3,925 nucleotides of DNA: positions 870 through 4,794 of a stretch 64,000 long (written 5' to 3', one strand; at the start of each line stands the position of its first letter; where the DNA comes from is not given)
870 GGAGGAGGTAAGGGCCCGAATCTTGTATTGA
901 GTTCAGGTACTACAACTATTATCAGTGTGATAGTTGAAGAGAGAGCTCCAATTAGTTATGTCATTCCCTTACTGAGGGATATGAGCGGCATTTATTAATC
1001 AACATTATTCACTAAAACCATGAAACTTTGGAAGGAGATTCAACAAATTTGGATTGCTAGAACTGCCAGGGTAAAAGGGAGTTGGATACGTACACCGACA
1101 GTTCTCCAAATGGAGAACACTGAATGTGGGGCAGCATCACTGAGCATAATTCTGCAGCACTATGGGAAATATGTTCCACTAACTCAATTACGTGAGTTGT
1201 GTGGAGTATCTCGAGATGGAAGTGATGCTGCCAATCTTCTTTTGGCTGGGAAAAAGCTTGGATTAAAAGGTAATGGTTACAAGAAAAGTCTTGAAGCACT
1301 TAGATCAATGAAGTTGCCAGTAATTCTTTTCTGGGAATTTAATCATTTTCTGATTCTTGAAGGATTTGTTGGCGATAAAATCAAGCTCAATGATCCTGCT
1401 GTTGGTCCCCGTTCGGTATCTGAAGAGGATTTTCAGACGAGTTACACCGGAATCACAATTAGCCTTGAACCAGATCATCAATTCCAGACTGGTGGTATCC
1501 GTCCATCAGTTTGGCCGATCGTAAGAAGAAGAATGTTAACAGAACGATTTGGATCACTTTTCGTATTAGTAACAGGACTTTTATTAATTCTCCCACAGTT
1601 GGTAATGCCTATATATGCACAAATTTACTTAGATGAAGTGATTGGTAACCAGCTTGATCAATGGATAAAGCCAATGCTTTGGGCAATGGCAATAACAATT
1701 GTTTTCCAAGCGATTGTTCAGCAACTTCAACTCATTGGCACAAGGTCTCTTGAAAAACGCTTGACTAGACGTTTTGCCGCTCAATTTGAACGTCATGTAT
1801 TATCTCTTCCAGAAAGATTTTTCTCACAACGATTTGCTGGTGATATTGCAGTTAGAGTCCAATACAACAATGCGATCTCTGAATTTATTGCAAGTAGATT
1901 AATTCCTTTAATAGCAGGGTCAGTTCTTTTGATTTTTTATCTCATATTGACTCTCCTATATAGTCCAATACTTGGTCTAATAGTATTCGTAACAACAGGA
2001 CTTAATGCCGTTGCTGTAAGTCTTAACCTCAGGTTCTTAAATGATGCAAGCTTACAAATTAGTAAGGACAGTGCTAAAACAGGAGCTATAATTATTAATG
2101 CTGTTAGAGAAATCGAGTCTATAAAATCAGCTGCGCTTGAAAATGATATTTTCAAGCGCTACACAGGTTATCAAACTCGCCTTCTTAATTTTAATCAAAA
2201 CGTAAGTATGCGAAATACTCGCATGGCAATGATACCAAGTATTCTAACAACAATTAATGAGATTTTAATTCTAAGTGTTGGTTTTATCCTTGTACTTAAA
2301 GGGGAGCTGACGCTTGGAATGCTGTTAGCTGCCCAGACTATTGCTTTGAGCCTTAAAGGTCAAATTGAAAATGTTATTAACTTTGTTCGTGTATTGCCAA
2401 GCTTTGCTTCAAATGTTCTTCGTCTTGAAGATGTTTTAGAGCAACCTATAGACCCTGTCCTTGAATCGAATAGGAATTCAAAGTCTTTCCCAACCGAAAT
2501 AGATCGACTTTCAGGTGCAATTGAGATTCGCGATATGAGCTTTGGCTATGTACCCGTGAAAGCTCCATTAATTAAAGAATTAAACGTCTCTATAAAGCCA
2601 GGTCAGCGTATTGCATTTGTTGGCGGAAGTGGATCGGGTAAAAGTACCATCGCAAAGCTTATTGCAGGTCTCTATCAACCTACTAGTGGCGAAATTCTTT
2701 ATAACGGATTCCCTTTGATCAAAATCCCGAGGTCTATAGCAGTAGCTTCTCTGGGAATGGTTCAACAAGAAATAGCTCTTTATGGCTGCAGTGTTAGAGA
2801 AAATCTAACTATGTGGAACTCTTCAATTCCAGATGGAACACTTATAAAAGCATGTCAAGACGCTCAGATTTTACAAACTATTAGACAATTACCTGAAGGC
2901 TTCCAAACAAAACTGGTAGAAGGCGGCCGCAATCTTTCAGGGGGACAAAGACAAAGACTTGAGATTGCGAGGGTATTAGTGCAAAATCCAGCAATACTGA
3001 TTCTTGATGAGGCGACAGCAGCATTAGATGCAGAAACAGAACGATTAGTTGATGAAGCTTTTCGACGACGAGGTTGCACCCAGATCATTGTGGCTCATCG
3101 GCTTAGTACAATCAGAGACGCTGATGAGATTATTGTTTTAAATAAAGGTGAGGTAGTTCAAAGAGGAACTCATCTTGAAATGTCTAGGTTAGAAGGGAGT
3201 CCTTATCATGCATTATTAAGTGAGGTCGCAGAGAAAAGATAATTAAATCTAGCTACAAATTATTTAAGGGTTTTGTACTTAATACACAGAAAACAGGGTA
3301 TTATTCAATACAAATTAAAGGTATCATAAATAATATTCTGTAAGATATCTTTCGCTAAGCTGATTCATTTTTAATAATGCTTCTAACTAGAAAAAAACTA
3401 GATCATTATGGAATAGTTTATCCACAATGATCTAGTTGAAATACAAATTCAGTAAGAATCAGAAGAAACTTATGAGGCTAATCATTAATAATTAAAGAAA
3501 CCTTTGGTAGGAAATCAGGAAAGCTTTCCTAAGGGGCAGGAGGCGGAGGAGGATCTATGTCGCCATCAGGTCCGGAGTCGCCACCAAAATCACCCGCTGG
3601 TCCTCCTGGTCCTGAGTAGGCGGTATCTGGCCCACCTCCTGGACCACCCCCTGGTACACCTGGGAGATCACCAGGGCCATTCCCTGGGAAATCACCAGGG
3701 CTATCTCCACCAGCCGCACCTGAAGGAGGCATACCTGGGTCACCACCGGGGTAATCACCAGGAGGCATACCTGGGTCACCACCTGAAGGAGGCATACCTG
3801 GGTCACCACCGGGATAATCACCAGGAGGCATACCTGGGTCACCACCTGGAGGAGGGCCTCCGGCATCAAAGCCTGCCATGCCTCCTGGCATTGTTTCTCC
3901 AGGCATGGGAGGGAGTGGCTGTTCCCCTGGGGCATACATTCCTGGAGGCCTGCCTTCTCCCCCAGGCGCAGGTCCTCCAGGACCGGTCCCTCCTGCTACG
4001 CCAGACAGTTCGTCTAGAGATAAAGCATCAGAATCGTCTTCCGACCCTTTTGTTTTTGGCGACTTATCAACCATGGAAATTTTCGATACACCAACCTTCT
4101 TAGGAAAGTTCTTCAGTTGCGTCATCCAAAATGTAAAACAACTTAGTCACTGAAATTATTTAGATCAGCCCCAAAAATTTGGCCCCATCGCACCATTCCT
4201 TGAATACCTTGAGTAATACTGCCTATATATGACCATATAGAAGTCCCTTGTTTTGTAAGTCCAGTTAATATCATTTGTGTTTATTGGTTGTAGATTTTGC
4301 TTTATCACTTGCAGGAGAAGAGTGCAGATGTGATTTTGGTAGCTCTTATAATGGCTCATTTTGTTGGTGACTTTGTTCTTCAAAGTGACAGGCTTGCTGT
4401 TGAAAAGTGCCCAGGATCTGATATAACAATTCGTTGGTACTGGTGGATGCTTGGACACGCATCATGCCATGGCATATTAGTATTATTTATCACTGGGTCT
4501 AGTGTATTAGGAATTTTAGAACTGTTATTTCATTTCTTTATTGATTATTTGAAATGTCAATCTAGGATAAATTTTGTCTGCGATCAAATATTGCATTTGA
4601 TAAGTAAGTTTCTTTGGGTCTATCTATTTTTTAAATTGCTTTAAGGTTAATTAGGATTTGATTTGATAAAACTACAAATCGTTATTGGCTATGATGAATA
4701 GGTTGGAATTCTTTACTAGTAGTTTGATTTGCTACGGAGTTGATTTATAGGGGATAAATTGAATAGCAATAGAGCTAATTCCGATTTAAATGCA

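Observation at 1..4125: Microcin-type export module (HlyD + C39-peptidase ABC) facing a double-glycine-leader cargo whose core is a ~150-aa Pro/Gly/Asp/Met polymer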

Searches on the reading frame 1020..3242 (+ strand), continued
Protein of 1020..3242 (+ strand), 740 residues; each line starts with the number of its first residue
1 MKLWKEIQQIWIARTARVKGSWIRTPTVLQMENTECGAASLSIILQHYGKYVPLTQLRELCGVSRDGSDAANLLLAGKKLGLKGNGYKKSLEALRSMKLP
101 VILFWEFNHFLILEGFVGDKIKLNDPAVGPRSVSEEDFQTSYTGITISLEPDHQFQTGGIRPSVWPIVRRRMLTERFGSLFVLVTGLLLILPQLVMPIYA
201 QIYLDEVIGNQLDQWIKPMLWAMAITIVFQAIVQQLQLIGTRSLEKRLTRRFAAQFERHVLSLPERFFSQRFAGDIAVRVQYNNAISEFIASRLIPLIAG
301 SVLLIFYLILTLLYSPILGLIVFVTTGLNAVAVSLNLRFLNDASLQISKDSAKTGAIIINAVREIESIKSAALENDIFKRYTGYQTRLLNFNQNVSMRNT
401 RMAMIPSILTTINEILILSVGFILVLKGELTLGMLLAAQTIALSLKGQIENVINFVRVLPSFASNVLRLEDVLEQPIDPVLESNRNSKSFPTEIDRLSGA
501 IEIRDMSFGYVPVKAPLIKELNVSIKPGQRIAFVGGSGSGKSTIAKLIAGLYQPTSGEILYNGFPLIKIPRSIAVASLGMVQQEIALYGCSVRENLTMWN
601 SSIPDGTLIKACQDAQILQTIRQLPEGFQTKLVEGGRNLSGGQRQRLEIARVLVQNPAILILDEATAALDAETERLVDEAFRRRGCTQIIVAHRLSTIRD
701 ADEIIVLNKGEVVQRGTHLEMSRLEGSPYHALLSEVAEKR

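Call 82: search_protein_families(library=ncbifam, proteins=[L089:3844-4191:+, L085:8016-8975:-], max_evalue=1)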
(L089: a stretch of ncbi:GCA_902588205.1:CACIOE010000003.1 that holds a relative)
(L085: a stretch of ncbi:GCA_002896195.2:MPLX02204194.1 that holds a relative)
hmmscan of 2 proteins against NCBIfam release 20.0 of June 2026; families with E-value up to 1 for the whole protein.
L089:3844-4191:+ (115 aa): 0 families

L085:8016-8975:- (319 aa): 0 families

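Call 96: search_protein_families(library=pfam, proteins=[L089:4236-6080:-, L089:6138-6764:-, L089:7780-8067:+, L089:8469-9203:+], max_evalue=0.1)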
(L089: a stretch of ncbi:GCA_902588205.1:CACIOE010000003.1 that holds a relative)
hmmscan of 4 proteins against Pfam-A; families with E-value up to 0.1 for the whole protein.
L089:4236-6080:- (614 aa): 1 family
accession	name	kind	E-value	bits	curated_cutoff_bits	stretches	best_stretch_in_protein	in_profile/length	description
PF20080.4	ALTTAQ_rpt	-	6.1e-14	51.8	26.4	0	157-192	1-36/38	ALTTAQ repeat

L089:6138-6764:- (208 aa): 0 families

L089:7780-8067:+ (95 aa): 1 family
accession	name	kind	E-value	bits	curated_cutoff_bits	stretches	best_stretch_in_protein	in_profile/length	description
PF10929.13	DUF2811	-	1.9e-28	98.9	26.6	1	30-86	1-57/57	Protein of unknown function (DUF2811)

L089:8469-9203:+ (245 aa): 1 family
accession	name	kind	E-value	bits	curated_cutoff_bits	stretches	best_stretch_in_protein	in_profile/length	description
PF00528.27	BPD_transp_1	-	2e-16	60.7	26.4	1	96-244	2-125/184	Binding-protein-dependent transport system inner membrane component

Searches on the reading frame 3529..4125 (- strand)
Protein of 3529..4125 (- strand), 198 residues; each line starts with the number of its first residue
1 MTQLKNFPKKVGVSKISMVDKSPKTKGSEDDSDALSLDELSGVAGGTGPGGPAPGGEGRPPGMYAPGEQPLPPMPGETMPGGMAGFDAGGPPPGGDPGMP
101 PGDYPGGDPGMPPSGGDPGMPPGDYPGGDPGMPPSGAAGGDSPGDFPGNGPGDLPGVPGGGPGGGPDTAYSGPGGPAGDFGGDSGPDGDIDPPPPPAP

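Call 3: search_protein_families(library=pfam, proteins=[window:3529-4125:-], max_evalue=1)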
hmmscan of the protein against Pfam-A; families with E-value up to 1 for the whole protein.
window:3529-4125:- (198 aa): 0 families

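Call 4: search_protein_families(library=ncbifam, proteins=[window:3529-4125:-], max_evalue=1)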
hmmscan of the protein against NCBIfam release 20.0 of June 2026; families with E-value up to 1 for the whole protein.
window:3529-4125:- (198 aa): 1 family
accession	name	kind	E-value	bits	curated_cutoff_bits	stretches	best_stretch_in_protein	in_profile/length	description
NF033456.1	RiPP_CCRG-2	domain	0.018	15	24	1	35-46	6-17/18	CCRG-2 family RiPP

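Call 7: find_encoding_contigs(protein=window:3529-4125:-, flank=10000, max_places=6)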
Protein window:3529-4125:- (198 aa): no gene with exactly this product is on record in the collection.

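Call 10: find_homologous_proteins(query=window:3529-4125:-, max_evalue=0.001)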
Query window:3529-4125:- (198 aa): 3 proteins with E <= 0.001 among 8000 candidates.
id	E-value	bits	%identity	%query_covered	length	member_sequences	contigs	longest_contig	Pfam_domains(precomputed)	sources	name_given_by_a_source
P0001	6.7e-14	70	52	33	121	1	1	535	-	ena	-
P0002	3.7e-12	64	55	36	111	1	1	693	-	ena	-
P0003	1.3e-10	59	61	38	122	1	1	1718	-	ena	-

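Call 12: find_encoding_contigs(protein=window:3529-4074:-, flank=10000, max_places=6)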
Protein window:3529-4074:- (181 aa): no gene with exactly this product is on record in the collection.

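Call 13: find_encoding_contigs(protein=P0003, flank=10000, max_places=4)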
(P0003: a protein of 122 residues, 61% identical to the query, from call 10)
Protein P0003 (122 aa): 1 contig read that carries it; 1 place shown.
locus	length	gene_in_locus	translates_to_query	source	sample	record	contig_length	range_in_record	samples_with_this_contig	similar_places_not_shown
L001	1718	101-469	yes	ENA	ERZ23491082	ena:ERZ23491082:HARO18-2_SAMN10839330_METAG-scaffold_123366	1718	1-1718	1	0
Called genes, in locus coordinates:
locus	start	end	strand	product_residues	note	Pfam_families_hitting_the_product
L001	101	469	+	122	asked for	-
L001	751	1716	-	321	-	?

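Call 33: search_protein_representatives(alignment_id=A2)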
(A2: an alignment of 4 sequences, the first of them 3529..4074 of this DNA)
Query: 4 sequences, 120 profile positions. Proteins with E-value up to 0.001 (for the whole library): 8; up to 1e-10: 2; up to 1e-30: 1. The best 8 are listed.
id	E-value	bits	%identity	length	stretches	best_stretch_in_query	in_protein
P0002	2.7e-43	163.2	-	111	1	1-114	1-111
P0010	1.9e-19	86.2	-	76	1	1-69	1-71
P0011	4.9e-08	49.4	-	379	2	65-114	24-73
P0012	3.6e-05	40.1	-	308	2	62-114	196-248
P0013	1.3e-04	38.4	-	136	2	66-106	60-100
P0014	1.6e-04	38.1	-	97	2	1-29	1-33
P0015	7.9e-04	35.8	-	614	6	67-106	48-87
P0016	9.0e-04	35.6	-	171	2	46-114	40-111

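Call 35: find_related_loci(query=A2, collection=metagenome_contigs, flank=10000)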
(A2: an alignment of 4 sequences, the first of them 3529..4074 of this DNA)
Query A2 (181 aa) in metagenome_contigs; peptide patterns used: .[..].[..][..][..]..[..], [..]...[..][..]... (x = any residue, [..] = any of these).
387 stretches matched a pattern; 1 encode a relative of the query (tblastn E <= 1e-3); 1 distinct loci.
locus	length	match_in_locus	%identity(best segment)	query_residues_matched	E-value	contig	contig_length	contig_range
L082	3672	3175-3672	42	2-119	7e-10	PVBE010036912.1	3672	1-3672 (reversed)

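Call 39: find_encoding_contigs(protein=P0010, flank=10000, max_places=5)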
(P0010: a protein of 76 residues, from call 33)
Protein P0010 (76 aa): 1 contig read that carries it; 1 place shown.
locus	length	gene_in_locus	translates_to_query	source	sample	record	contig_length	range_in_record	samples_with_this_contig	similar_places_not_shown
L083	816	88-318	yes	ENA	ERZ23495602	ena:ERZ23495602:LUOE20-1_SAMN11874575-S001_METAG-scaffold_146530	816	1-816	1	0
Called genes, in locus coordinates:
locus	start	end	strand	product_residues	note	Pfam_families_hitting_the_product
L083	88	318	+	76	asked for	-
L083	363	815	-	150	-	?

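Call 42: find_related_loci(query=A2, collection=viral_contigs, flank=10000)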
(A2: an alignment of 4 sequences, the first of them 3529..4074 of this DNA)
Query A2 (181 aa) in viral_contigs; peptide patterns used: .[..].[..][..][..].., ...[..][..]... (x = any residue, [..] = any of these).
127 stretches matched a pattern, but none encodes a relative of the query by tblastn (E <= 1e-3).

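Call 49: list_cluster_members(proteins=[window:3529-4125:-, window:3529-4074:-, window:4297-4644:+, P0014, P0010, P0003])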
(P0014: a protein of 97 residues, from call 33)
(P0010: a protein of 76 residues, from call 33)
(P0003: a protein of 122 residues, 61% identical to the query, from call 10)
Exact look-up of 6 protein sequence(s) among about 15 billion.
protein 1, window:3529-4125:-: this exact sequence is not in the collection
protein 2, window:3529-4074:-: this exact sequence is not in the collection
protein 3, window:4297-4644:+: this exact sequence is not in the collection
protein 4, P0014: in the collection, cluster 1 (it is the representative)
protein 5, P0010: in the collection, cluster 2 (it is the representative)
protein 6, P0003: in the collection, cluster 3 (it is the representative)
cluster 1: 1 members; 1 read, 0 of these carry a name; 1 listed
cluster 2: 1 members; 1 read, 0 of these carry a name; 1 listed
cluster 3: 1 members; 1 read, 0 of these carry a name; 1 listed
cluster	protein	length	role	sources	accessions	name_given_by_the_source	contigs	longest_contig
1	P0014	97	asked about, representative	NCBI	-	-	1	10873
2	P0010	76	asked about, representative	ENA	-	-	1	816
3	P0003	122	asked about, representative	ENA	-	-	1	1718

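Call 64: predict_structure(alignment_id=A2)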
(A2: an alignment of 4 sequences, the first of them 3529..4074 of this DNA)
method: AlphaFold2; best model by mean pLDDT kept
length: 181 residues; sequences in the alignment: 4
mean_pLDDT: 54.0   pTM: 0.14
mean pLDDT of the five models: 54.0, 52.6, 51.9, 51.7, 48.7
residues with pLDDT >= 90: 0; 70-90: 19; 50-70: 93; < 50: 69
segments of 3 or more residues with pLDDT < 50: 28-35, 120-129, 131-133, 135-144, 146-148, 150-158, 161-166
pLDDT, mean of each block of 10 residues (from residue 1): 53 56 53 50 68 72 51 53 52 53 53 50 46 45 43 46 50 75 70
secondary structure, 60 per line:
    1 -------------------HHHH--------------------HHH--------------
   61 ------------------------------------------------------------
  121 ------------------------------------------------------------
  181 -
elements in order: H20-23
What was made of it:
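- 3988..4074 (-): 29-aa acidic double-glycine leader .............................. The last 13 residues (3988-4026) are the predicted C39 recognition element. Predicted cleavage is after GG, leaving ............. at the new N-terminus. AlphaFold places a helix at residues 20-23 (call 64).
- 3856..3951 (-): Conserved N-terminal block of the mature protein: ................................. It has the highest pLDDT of the core, about 70 (call 64).
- Mean pLDDT is 54 with no secondary structure in the core (call 64).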

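Call 70: search_protein_families(library=pfam, proteins=[L083:366-815:-, L082:725-1672:-, L082:1647-2972:-], max_evalue=0.001)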
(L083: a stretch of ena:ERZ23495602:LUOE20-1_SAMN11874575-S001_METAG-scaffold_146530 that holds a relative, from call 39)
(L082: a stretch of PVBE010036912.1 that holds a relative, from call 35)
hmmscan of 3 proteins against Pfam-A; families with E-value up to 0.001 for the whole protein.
L083:366-815:- (150 aa): 0 families

L082:725-1672:- (315 aa): 1 family
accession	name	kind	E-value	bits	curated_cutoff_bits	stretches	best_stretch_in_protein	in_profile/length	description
PF05430.17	Methyltransf_30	-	3e-20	72.8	22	1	146-226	34-112/124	S-adenosyl-L-methionine-dependent methyltransferase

L082:1647-2972:- (441 aa): 1 family
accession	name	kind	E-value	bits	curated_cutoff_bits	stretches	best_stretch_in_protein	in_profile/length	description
PF00275.25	EPSP_synthase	-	4e-121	405.1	22.8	1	15-436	3-417/417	EPSP synthase (3-phosphoshikimate 1-carboxyvinyltransferase)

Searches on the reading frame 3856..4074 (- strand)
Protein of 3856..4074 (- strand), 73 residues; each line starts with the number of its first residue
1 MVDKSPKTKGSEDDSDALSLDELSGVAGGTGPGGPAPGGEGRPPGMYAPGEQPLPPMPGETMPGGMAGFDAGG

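Call 43: search_dna_similar(query=window:3856-4074:-, collection=phages, mode=protein, max_evalue=0.01)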
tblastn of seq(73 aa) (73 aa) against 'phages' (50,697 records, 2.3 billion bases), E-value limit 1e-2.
No match.
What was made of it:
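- Tried and rejected: No relative was found in IMG/VR or GenBank phages (calls 42, 43).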

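Call 48: find_homologous_proteins(query=window:3856-4074:-, max_evalue=0.01)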
Query window:3856-4074:- (73 aa): 2 proteins with E <= 0.01 among 5 candidates.
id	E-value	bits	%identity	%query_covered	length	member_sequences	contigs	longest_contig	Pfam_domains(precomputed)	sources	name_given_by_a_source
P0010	1.1e-24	104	85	84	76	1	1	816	-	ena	-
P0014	2.7e-11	61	63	97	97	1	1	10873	-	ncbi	-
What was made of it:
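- The family is very rare in public data (calls 10, 33, 35, 48), which argues against a core physiological role. The family is very rare (calls 33, 48).
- Tried and rejected: It was saturated by low-complexity candidates (call 10), so it was repeated with the N-terminal 73 aa (call 48).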

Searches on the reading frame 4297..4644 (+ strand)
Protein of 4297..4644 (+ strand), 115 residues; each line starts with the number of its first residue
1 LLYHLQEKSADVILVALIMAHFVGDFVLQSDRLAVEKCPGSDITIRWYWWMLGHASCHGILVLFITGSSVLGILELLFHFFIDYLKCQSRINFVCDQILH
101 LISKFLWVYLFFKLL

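Call 3: search_protein_families(library=pfam, proteins=[window:4297-4644:+], max_evalue=1)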
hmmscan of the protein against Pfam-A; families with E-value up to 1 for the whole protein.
window:4297-4644:+ (115 aa): 1 family
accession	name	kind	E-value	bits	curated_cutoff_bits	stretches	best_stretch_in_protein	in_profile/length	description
PF11750.13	DUF3307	-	2.3e-12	47.5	23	1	13-104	1-102/127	Protein of unknown function (DUF3307)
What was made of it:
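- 4297..4644 (+): DUF3307 small membrane protein, on the same strand as the exporter. It probably belongs with the exporter cassette rather than with the cargo. PF11750, E 2.3e-12 (call 3).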

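Call 4: search_protein_families(library=ncbifam, proteins=[window:4297-4644:+], max_evalue=1)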
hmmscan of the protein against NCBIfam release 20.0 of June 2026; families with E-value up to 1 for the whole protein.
window:4297-4644:+ (115 aa): 0 families
